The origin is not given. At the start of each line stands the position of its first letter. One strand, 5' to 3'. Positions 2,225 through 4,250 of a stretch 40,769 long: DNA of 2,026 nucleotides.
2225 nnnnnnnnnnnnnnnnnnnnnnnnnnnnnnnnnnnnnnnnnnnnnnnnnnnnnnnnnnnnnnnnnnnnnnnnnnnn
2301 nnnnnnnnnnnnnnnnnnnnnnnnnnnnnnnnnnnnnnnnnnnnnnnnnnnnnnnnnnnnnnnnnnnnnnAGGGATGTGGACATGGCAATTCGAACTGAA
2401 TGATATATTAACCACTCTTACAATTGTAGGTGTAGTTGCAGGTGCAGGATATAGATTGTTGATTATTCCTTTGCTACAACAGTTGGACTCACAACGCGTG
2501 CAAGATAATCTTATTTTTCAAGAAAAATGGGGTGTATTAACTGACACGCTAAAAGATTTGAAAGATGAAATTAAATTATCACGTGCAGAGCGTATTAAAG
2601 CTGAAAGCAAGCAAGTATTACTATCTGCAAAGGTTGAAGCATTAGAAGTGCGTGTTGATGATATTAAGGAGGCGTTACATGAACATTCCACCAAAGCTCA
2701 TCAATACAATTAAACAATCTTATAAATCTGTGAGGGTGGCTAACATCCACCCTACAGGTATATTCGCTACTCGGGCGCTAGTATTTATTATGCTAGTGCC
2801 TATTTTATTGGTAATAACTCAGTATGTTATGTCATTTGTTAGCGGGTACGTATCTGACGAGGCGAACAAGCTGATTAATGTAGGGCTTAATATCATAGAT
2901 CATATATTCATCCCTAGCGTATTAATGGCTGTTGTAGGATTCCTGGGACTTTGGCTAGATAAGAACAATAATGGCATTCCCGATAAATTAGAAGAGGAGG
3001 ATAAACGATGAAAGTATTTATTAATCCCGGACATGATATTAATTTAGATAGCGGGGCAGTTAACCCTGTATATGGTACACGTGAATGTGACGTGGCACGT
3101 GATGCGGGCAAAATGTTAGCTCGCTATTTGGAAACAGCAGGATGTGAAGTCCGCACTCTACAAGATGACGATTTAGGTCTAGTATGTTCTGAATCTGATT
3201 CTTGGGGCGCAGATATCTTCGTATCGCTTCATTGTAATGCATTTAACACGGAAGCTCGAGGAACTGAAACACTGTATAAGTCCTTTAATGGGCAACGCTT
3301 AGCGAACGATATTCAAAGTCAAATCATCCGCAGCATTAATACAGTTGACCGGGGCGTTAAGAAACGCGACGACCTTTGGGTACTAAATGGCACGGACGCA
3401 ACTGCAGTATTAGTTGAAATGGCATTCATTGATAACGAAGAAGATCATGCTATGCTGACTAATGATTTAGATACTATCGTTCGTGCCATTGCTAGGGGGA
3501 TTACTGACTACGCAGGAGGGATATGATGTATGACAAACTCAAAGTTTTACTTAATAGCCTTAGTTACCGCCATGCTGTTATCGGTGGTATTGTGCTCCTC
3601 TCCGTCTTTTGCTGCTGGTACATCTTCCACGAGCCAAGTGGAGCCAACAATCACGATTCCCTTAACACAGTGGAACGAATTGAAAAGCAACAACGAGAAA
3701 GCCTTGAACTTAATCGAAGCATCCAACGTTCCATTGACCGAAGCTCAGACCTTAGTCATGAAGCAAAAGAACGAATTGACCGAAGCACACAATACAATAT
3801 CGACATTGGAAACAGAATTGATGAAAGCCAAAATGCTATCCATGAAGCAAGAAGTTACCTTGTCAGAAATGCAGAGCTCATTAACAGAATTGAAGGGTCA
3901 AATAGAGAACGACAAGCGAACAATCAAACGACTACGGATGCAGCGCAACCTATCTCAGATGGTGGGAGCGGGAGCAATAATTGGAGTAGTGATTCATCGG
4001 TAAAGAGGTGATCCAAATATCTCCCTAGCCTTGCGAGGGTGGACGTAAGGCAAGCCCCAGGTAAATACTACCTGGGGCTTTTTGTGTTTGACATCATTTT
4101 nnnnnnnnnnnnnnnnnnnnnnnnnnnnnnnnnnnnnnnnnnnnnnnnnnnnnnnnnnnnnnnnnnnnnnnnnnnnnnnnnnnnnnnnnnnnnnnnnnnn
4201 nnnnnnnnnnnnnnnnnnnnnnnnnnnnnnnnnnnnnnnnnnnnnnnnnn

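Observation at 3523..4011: Two almost co-extensive overlapping ORFs, each with spanin-like membrane topology, directly after the endolysin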

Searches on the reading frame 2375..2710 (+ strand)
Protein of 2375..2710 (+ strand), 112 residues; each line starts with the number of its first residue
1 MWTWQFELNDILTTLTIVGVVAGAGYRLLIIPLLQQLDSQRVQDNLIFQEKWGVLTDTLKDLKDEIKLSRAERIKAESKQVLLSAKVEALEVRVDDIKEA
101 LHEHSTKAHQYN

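Call 3: search_protein_families(library=phrogs, proteins=[window:2375-2710:+], max_evalue=1)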
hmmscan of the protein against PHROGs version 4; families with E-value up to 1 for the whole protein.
window:2375-2710:+ (112 aa): 10 families
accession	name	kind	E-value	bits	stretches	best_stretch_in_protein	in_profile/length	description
phrog_8369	-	other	3.3e-11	44.6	1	1-108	8-115/192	hol-like chemotaxis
phrog_1009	-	unknown function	0.0024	19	1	3-108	3-99/103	-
phrog_2098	-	unknown function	0.0034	18.4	1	7-45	4-40/53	-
phrog_5211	-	unknown function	0.053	14.8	1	52-104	10-62/112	-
phrog_12541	-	unknown function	0.095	13.7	1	69-109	50-88/173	-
phrog_31730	-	moron, auxiliary metabolic gene and host takeover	0.14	13.1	1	13-56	16-60/168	membrane protein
phrog_6947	-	integration and excision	0.15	13.8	1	7-46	4-41/111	recombination directionality factor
phrog_21089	-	unknown function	0.16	13.1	1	53-81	33-58/79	-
phrog_20995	-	unknown function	0.17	12.4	1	59-104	5-50/198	-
phrog_1863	-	unknown function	0.18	12.7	1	76-108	35-67/97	-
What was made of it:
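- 2375..2713 (+): Candidate holin or antiholin membrane protein (hol1), the first gene of the lysis cassette. It hits phrog_8369 'hol-like' at E = 3e-11 (call 3).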

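Call 4: search_protein_families(library=pfam, proteins=[window:2375-2710:+], max_evalue=1)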
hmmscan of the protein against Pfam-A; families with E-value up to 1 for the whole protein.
window:2375-2710:+ (112 aa): 3 families
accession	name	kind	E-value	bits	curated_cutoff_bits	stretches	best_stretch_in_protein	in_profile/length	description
PF23005.1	DUF7032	-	0.011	16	27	1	33-101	6-74/115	Domain of unknown function (DUF7032)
PF16342.10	DUF4972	-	0.083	13.2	28.8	1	46-105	43-102/128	Domain of unknown function (DUF4972)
PF12627.12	PolyA_pol_RNAbd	-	0.15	12.2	22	0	59-88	12-41/64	Probable RNA and SrmB- binding site of polymerase A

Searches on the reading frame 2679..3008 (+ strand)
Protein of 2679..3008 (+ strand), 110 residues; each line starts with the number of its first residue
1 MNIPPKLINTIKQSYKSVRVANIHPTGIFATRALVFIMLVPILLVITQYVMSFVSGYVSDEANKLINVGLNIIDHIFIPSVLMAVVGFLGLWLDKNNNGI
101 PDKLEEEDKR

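Call 3: search_protein_families(library=phrogs, proteins=[window:2679-3008:+], max_evalue=1)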
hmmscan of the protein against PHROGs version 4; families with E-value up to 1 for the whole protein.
window:2679-3008:+ (110 aa): 3 families
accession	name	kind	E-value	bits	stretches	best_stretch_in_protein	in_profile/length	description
phrog_27828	-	unknown function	5.8e-55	185.5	1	6-109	4-107/117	-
phrog_30216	-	unknown function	0.13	13.1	1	80-93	25-38/46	-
phrog_11795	-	unknown function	0.28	12.5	0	31-66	17-51/90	-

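Call 4: search_protein_families(library=pfam, proteins=[window:2679-3008:+], max_evalue=1)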
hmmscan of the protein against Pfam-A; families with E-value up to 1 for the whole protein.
window:2679-3008:+ (110 aa): 3 families
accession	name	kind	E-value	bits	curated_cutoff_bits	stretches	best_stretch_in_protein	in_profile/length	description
PF04531.18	Phage_holin_1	-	0.032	15.2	22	1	35-102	12-71/82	Bacteriophage holin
PF14313.11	Soyouz_module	-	0.19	12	22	1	60-76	7-23/58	N-terminal region of Paramyxovirinae phosphoprotein (P)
PF11858.14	DUF3378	-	0.24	12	27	1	2-32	5-35/76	Domain of unknown function (DUF3378)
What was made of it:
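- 2679..3011 (+): Second small membrane protein (hol2), a candidate holin. It overlaps hol1 by 35 nt. It hits phrog_27828 at E = 6e-55 and gives a weak Phage_holin_1 match (calls 3, 4).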

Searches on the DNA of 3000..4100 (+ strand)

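Call 6: search_dna_similar(query=window:3000-4100:+, collection=phages, mode=distant, max_rows=30)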
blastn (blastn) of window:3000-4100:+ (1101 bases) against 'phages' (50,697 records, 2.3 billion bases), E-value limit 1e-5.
No match.

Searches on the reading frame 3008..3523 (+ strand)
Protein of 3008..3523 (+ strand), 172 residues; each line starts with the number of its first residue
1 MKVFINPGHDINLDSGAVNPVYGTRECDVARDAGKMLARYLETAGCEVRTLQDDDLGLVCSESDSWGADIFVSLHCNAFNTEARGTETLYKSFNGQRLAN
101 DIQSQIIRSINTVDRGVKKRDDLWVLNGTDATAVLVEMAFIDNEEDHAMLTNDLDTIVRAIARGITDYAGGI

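Call 3: search_protein_families(library=phrogs, proteins=[window:3008-3523:+], max_evalue=1)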
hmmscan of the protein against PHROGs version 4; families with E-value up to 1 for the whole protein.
window:3008-3523:+ (172 aa): 6 families
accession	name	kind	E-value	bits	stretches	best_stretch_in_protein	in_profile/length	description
phrog_435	-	lysis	1.2e-61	210.4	1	1-170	113-286/556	endolysin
phrog_2742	-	lysis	6.8e-32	112.2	1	2-169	3-181/318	endolysin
phrog_489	-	lysis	6e-18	65.9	1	2-167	166-350/459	endolysin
phrog_12727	-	lysis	1.8e-16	61.4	1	2-168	163-341/393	endolysin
phrog_17214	-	lysis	0.00016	22.5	1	60-146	79-166/322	endolysin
phrog_13214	-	unknown function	0.031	15.2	1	114-146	19-52/55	-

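Call 4: search_protein_families(library=pfam, proteins=[window:3008-3523:+], max_evalue=1)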
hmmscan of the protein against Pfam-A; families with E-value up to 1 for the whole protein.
window:3008-3523:+ (172 aa): 1 family
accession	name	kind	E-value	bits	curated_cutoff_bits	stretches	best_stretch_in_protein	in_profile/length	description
PF01520.23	Amidase_3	-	5.3e-35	121.5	27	1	3-166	1-173/174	N-acetylmuramoyl-L-alanine amidase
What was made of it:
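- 3008..3526 (+): Endolysin, an N-acetylmuramoyl-L-alanine amidase. Its TGA stop (3524-3526) overlaps the F1 start region. Pfam Amidase_3 at E = 5e-35 and phrog_435 endolysin at E = 1e-61 (calls 3, 4).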
